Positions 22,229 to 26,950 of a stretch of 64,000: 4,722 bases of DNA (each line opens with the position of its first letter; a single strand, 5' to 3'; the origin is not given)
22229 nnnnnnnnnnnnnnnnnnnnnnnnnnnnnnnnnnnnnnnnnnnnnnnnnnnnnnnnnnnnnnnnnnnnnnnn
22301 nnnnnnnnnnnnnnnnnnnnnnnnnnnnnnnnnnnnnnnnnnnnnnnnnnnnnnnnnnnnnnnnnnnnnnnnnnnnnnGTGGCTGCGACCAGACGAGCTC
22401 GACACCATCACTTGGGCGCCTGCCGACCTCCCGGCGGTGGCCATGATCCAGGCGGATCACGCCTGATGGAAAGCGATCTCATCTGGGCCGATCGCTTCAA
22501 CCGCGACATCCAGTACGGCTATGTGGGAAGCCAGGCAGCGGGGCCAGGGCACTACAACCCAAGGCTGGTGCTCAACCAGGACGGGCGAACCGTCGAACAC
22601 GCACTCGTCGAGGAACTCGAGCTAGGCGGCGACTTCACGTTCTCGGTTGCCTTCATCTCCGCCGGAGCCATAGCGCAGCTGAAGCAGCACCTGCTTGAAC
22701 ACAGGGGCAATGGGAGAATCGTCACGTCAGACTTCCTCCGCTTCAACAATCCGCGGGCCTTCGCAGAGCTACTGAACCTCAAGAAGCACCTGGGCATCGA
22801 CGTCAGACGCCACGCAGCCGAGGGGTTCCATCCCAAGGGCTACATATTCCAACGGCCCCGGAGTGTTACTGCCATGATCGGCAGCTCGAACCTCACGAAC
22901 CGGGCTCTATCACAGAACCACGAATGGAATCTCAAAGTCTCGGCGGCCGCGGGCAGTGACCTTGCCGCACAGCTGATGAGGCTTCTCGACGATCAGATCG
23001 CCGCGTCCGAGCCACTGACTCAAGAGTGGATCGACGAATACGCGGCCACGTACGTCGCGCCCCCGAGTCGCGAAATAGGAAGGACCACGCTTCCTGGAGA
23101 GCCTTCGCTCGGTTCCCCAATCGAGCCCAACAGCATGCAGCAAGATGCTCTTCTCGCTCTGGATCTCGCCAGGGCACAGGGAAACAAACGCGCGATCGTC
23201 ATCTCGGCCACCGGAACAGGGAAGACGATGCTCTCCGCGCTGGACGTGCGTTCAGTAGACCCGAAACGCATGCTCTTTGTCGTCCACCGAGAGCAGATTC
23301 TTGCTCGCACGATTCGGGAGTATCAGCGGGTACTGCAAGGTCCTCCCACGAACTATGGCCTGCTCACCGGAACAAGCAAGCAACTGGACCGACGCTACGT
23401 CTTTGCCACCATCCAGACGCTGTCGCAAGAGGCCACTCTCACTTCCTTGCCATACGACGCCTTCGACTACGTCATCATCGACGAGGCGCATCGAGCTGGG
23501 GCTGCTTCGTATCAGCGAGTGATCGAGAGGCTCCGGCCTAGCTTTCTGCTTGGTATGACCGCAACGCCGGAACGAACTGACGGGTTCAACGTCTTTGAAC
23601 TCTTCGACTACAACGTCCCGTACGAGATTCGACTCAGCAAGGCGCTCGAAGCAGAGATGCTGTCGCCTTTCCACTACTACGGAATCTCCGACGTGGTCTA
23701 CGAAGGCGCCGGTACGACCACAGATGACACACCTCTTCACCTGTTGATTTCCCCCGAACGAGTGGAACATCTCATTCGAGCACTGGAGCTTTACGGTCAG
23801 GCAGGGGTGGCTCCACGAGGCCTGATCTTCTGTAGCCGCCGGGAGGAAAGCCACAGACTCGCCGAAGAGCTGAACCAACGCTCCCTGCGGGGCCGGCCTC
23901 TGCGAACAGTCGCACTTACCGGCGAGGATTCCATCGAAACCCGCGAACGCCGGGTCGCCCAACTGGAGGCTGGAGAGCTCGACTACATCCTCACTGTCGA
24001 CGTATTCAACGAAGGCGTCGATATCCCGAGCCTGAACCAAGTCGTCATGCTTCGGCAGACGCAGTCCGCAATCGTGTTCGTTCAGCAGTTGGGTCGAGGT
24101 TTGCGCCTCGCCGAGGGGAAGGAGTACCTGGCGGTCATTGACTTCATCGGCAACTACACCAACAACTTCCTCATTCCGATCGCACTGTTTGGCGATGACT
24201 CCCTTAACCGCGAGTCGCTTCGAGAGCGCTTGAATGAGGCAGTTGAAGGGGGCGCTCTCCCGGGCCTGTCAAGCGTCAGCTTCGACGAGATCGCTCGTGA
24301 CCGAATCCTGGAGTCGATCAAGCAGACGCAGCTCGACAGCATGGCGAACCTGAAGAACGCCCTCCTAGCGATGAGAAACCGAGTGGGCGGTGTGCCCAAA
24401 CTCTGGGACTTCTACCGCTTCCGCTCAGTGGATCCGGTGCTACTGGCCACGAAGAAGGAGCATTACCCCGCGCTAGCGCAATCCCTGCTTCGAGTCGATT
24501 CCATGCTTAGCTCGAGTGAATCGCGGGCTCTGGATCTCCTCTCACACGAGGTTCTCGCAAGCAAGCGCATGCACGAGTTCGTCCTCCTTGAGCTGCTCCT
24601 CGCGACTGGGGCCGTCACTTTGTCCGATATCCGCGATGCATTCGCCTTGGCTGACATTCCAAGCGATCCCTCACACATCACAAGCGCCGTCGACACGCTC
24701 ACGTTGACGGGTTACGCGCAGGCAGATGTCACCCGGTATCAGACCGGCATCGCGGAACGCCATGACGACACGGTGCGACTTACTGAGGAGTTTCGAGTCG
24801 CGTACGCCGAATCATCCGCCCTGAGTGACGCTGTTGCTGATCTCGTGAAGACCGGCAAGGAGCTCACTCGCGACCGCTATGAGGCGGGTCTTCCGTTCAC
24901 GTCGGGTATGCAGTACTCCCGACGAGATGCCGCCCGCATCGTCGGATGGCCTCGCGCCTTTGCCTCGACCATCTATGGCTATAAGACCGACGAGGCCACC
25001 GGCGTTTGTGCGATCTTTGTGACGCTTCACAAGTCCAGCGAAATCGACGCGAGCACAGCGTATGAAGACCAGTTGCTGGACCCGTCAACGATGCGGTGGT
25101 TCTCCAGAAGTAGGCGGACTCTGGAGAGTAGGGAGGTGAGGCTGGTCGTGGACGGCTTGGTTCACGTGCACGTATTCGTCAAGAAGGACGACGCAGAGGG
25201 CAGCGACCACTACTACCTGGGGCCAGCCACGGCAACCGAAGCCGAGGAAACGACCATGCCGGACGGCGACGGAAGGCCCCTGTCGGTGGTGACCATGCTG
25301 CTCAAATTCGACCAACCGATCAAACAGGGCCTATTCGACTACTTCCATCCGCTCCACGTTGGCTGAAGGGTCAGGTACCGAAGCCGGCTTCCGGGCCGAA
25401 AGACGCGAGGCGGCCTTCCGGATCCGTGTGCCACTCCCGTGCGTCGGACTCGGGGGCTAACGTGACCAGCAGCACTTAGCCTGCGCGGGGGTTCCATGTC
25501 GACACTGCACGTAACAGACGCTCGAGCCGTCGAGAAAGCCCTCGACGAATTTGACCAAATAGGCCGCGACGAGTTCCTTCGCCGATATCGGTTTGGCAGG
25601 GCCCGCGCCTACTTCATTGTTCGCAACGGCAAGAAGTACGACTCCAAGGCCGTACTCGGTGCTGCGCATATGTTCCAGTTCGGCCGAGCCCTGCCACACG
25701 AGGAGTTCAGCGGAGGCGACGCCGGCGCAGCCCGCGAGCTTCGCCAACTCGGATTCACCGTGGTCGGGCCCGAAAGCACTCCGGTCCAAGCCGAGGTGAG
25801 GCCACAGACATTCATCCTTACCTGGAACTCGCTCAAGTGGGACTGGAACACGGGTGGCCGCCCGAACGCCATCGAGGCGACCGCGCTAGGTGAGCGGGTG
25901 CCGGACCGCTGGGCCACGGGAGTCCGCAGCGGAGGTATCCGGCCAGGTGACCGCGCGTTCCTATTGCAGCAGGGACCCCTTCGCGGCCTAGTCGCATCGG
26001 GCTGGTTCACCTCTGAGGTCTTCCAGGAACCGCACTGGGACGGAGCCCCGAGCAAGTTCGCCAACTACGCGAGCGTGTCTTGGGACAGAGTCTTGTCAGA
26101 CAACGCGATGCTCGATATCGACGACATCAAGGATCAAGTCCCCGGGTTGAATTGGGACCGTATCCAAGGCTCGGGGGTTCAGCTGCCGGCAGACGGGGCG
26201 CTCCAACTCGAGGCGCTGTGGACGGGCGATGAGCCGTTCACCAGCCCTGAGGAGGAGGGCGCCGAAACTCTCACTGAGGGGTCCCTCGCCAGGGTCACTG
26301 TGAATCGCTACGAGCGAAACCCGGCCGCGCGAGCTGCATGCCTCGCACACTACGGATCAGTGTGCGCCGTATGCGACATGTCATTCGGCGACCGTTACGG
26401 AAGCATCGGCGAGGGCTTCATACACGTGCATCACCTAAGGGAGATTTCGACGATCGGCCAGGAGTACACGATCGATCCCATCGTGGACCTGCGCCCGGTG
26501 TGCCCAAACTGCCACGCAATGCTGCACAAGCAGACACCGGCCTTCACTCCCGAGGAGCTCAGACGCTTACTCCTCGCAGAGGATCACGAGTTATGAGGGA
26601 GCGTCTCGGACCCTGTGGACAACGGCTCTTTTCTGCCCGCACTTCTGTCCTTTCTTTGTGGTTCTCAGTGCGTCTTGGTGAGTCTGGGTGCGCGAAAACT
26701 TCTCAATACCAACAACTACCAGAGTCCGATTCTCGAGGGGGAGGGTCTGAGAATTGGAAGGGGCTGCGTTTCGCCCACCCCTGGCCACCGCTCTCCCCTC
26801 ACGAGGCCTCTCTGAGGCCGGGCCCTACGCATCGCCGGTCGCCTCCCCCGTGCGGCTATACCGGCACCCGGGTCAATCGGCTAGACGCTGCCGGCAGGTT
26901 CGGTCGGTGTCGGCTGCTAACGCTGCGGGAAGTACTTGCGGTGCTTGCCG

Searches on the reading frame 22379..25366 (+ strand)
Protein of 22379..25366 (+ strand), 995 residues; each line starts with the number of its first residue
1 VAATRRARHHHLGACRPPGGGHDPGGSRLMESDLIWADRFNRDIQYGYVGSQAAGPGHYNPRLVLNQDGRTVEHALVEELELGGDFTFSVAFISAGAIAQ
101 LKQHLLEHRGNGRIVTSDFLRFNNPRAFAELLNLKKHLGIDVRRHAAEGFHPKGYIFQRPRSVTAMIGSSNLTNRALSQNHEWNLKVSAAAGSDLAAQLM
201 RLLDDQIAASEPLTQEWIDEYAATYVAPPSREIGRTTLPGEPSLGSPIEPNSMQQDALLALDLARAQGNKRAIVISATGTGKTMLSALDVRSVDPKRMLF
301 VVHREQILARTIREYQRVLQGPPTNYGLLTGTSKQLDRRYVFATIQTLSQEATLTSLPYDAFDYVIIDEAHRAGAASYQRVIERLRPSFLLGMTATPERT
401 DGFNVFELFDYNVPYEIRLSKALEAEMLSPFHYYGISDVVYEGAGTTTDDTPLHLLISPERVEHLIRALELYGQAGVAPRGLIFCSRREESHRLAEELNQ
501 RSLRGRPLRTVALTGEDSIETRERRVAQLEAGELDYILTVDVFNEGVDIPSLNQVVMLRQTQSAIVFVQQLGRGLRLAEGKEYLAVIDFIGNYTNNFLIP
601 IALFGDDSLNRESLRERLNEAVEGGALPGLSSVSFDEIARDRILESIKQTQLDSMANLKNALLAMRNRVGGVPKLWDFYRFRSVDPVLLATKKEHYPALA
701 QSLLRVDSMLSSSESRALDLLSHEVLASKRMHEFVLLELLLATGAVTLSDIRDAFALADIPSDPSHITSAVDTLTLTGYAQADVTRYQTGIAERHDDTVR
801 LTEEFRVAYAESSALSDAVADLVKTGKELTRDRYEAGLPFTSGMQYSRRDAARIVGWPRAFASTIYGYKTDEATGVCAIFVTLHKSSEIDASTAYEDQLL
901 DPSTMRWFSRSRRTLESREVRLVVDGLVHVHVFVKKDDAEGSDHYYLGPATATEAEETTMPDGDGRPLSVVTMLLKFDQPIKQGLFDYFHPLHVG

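Call 3: search_protein_families(library=pfam, proteins=[window:22379-25366:+], max_evalue=0.1)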
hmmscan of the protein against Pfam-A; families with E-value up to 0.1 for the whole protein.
window:22379-25366:+ (995 aa): 9 families
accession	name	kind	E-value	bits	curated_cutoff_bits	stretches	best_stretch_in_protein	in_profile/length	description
PF11907.13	DUF3427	-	2.3e-68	230.9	27.7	1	721-989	2-279/280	Domain of unknown function (DUF3427)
PF04851.21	ResIII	-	6.2e-36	124.2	22.5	1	248-399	2-164/164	Type III restriction enzyme, res subunit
PF00271.37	Helicase_C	-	2.4e-12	47.5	23.5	1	469-577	10-109/110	Helicase conserved C-terminal domain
PF00270.35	DEAD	-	9.7e-10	38.9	26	1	262-399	12-162/167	DEAD/DEAH box helicase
PF18766.7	SWI2_SNF2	-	1e-08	35.6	26.7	1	267-429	16-186/221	SWI2/SNF2 ATPase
PF13091.12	PLDc_2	-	2e-08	34.6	27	1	113-199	40-124/132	PLD-like domain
PF13401.12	AAA_22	-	0.016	16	27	1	272-385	8-104/130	AAA domain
PF09565.16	RE_NgoFVII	-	0.016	14.9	23.8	1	139-204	81-150/162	NgoFVII restriction endonuclease N-terminal PLD domain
PF13086.12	AAA_11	-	0.076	13.2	27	0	340-375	195-227/257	AAA domain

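Call 4: search_protein_families(library=padloc, proteins=[window:22379-25366:+], max_evalue=0.1)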
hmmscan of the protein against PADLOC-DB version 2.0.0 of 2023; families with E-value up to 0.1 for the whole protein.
window:22379-25366:+ (995 aa): 31 families (the best 25 are shown)
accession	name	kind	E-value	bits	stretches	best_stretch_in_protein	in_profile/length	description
PDLC03658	mREase_IV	-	2.2e-202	672.4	1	39-989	7-951/953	Type IV methyl-directed restriction enzyme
PDLC03659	mREase_IV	-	3.7e-75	251.5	1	90-653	54-626/945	Type IV methyl-directed restriction enzyme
PDLC02707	PbeA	-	4.8e-32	109.4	2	479-590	524-630/672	PbeA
PDLC02704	PbeA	-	1.5e-25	87.8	2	480-590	532-644/682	PbeA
PDLC03049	REase_I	-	9.5e-16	54.9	2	253-433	171-358/807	Type I restriction enzyme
PDLC02706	PbeA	-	5.9e-15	52.9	2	519-590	601-672/722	PbeA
PDLC02705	PbeA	-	2.2e-14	50.5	1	476-591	523-634/691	PbeA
PDLC03047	REase_I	-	1.7e-11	40.6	2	253-411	347-505/1107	Type I restriction enzyme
PDLC02703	PbeA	-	2.3e-11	41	2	526-592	548-616/626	PbeA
PDLC03042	REase_I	-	3.3e-10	36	2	533-579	785-832/1170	Type I restriction enzyme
PDLC03648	REase_III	-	4.2e-10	36.4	1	504-582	280-359/871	Type III restriction enzyme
PDLC03051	REase_MTase_I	-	6.9e-10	34.7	1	536-587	559-610/1591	Type I restriction enzyme-methyltransferase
PDLC03597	REase_MTase_IIG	-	7.6e-09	31.6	1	540-587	558-605/1646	Type IIG restriction enzyme-methyltransferase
PDLC03829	ZacB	-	1.6e-06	25.3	1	144-205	293-349/586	-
PDLC01439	typeIV_DinG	-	2.8e-05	21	0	479-558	407-480/575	CAS-IV-A; associated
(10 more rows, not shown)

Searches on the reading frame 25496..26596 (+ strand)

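Call 27: search_protein_families(library=pfam, proteins=[window:25496-26596:+], max_evalue=0.001)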
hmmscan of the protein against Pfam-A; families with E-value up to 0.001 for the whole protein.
window:25496-26596:+ (366 aa): 1 family
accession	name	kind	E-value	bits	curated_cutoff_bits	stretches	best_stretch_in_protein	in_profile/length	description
PF01844.29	HNH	-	0.00012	22.6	21.4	1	290-346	1-47/47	HNH endonuclease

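Call 95: search_protein_families(library=padloc, proteins=[window:25496-26596:+], max_evalue=0.001)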
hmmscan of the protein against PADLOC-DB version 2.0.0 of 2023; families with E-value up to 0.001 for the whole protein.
window:25496-26596:+ (366 aa): 2 families
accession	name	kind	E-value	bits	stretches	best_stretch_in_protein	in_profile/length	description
PDLC03662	mREase_IV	-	4e-17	60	1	11-90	10-91/560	Type IV methyl-directed restriction enzyme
PDLC03656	mREase_IV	-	2.1e-05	22.4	1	261-347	174-259/277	Type IV methyl-directed restriction enzyme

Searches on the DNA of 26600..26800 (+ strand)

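Call 100: search_dna_similar(query=window:26600-26800:+, collection=plasmids, mode=distant, max_evalue=0.001, max_rows=10)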
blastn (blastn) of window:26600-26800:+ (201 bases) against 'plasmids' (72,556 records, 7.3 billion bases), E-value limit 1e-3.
No match.

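Call 101: search_dna_similar(query=window:26600-26800:+, collection=phages, mode=distant, max_evalue=0.001, max_rows=10)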
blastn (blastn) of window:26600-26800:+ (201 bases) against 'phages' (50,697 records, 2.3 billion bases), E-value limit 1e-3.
No match.
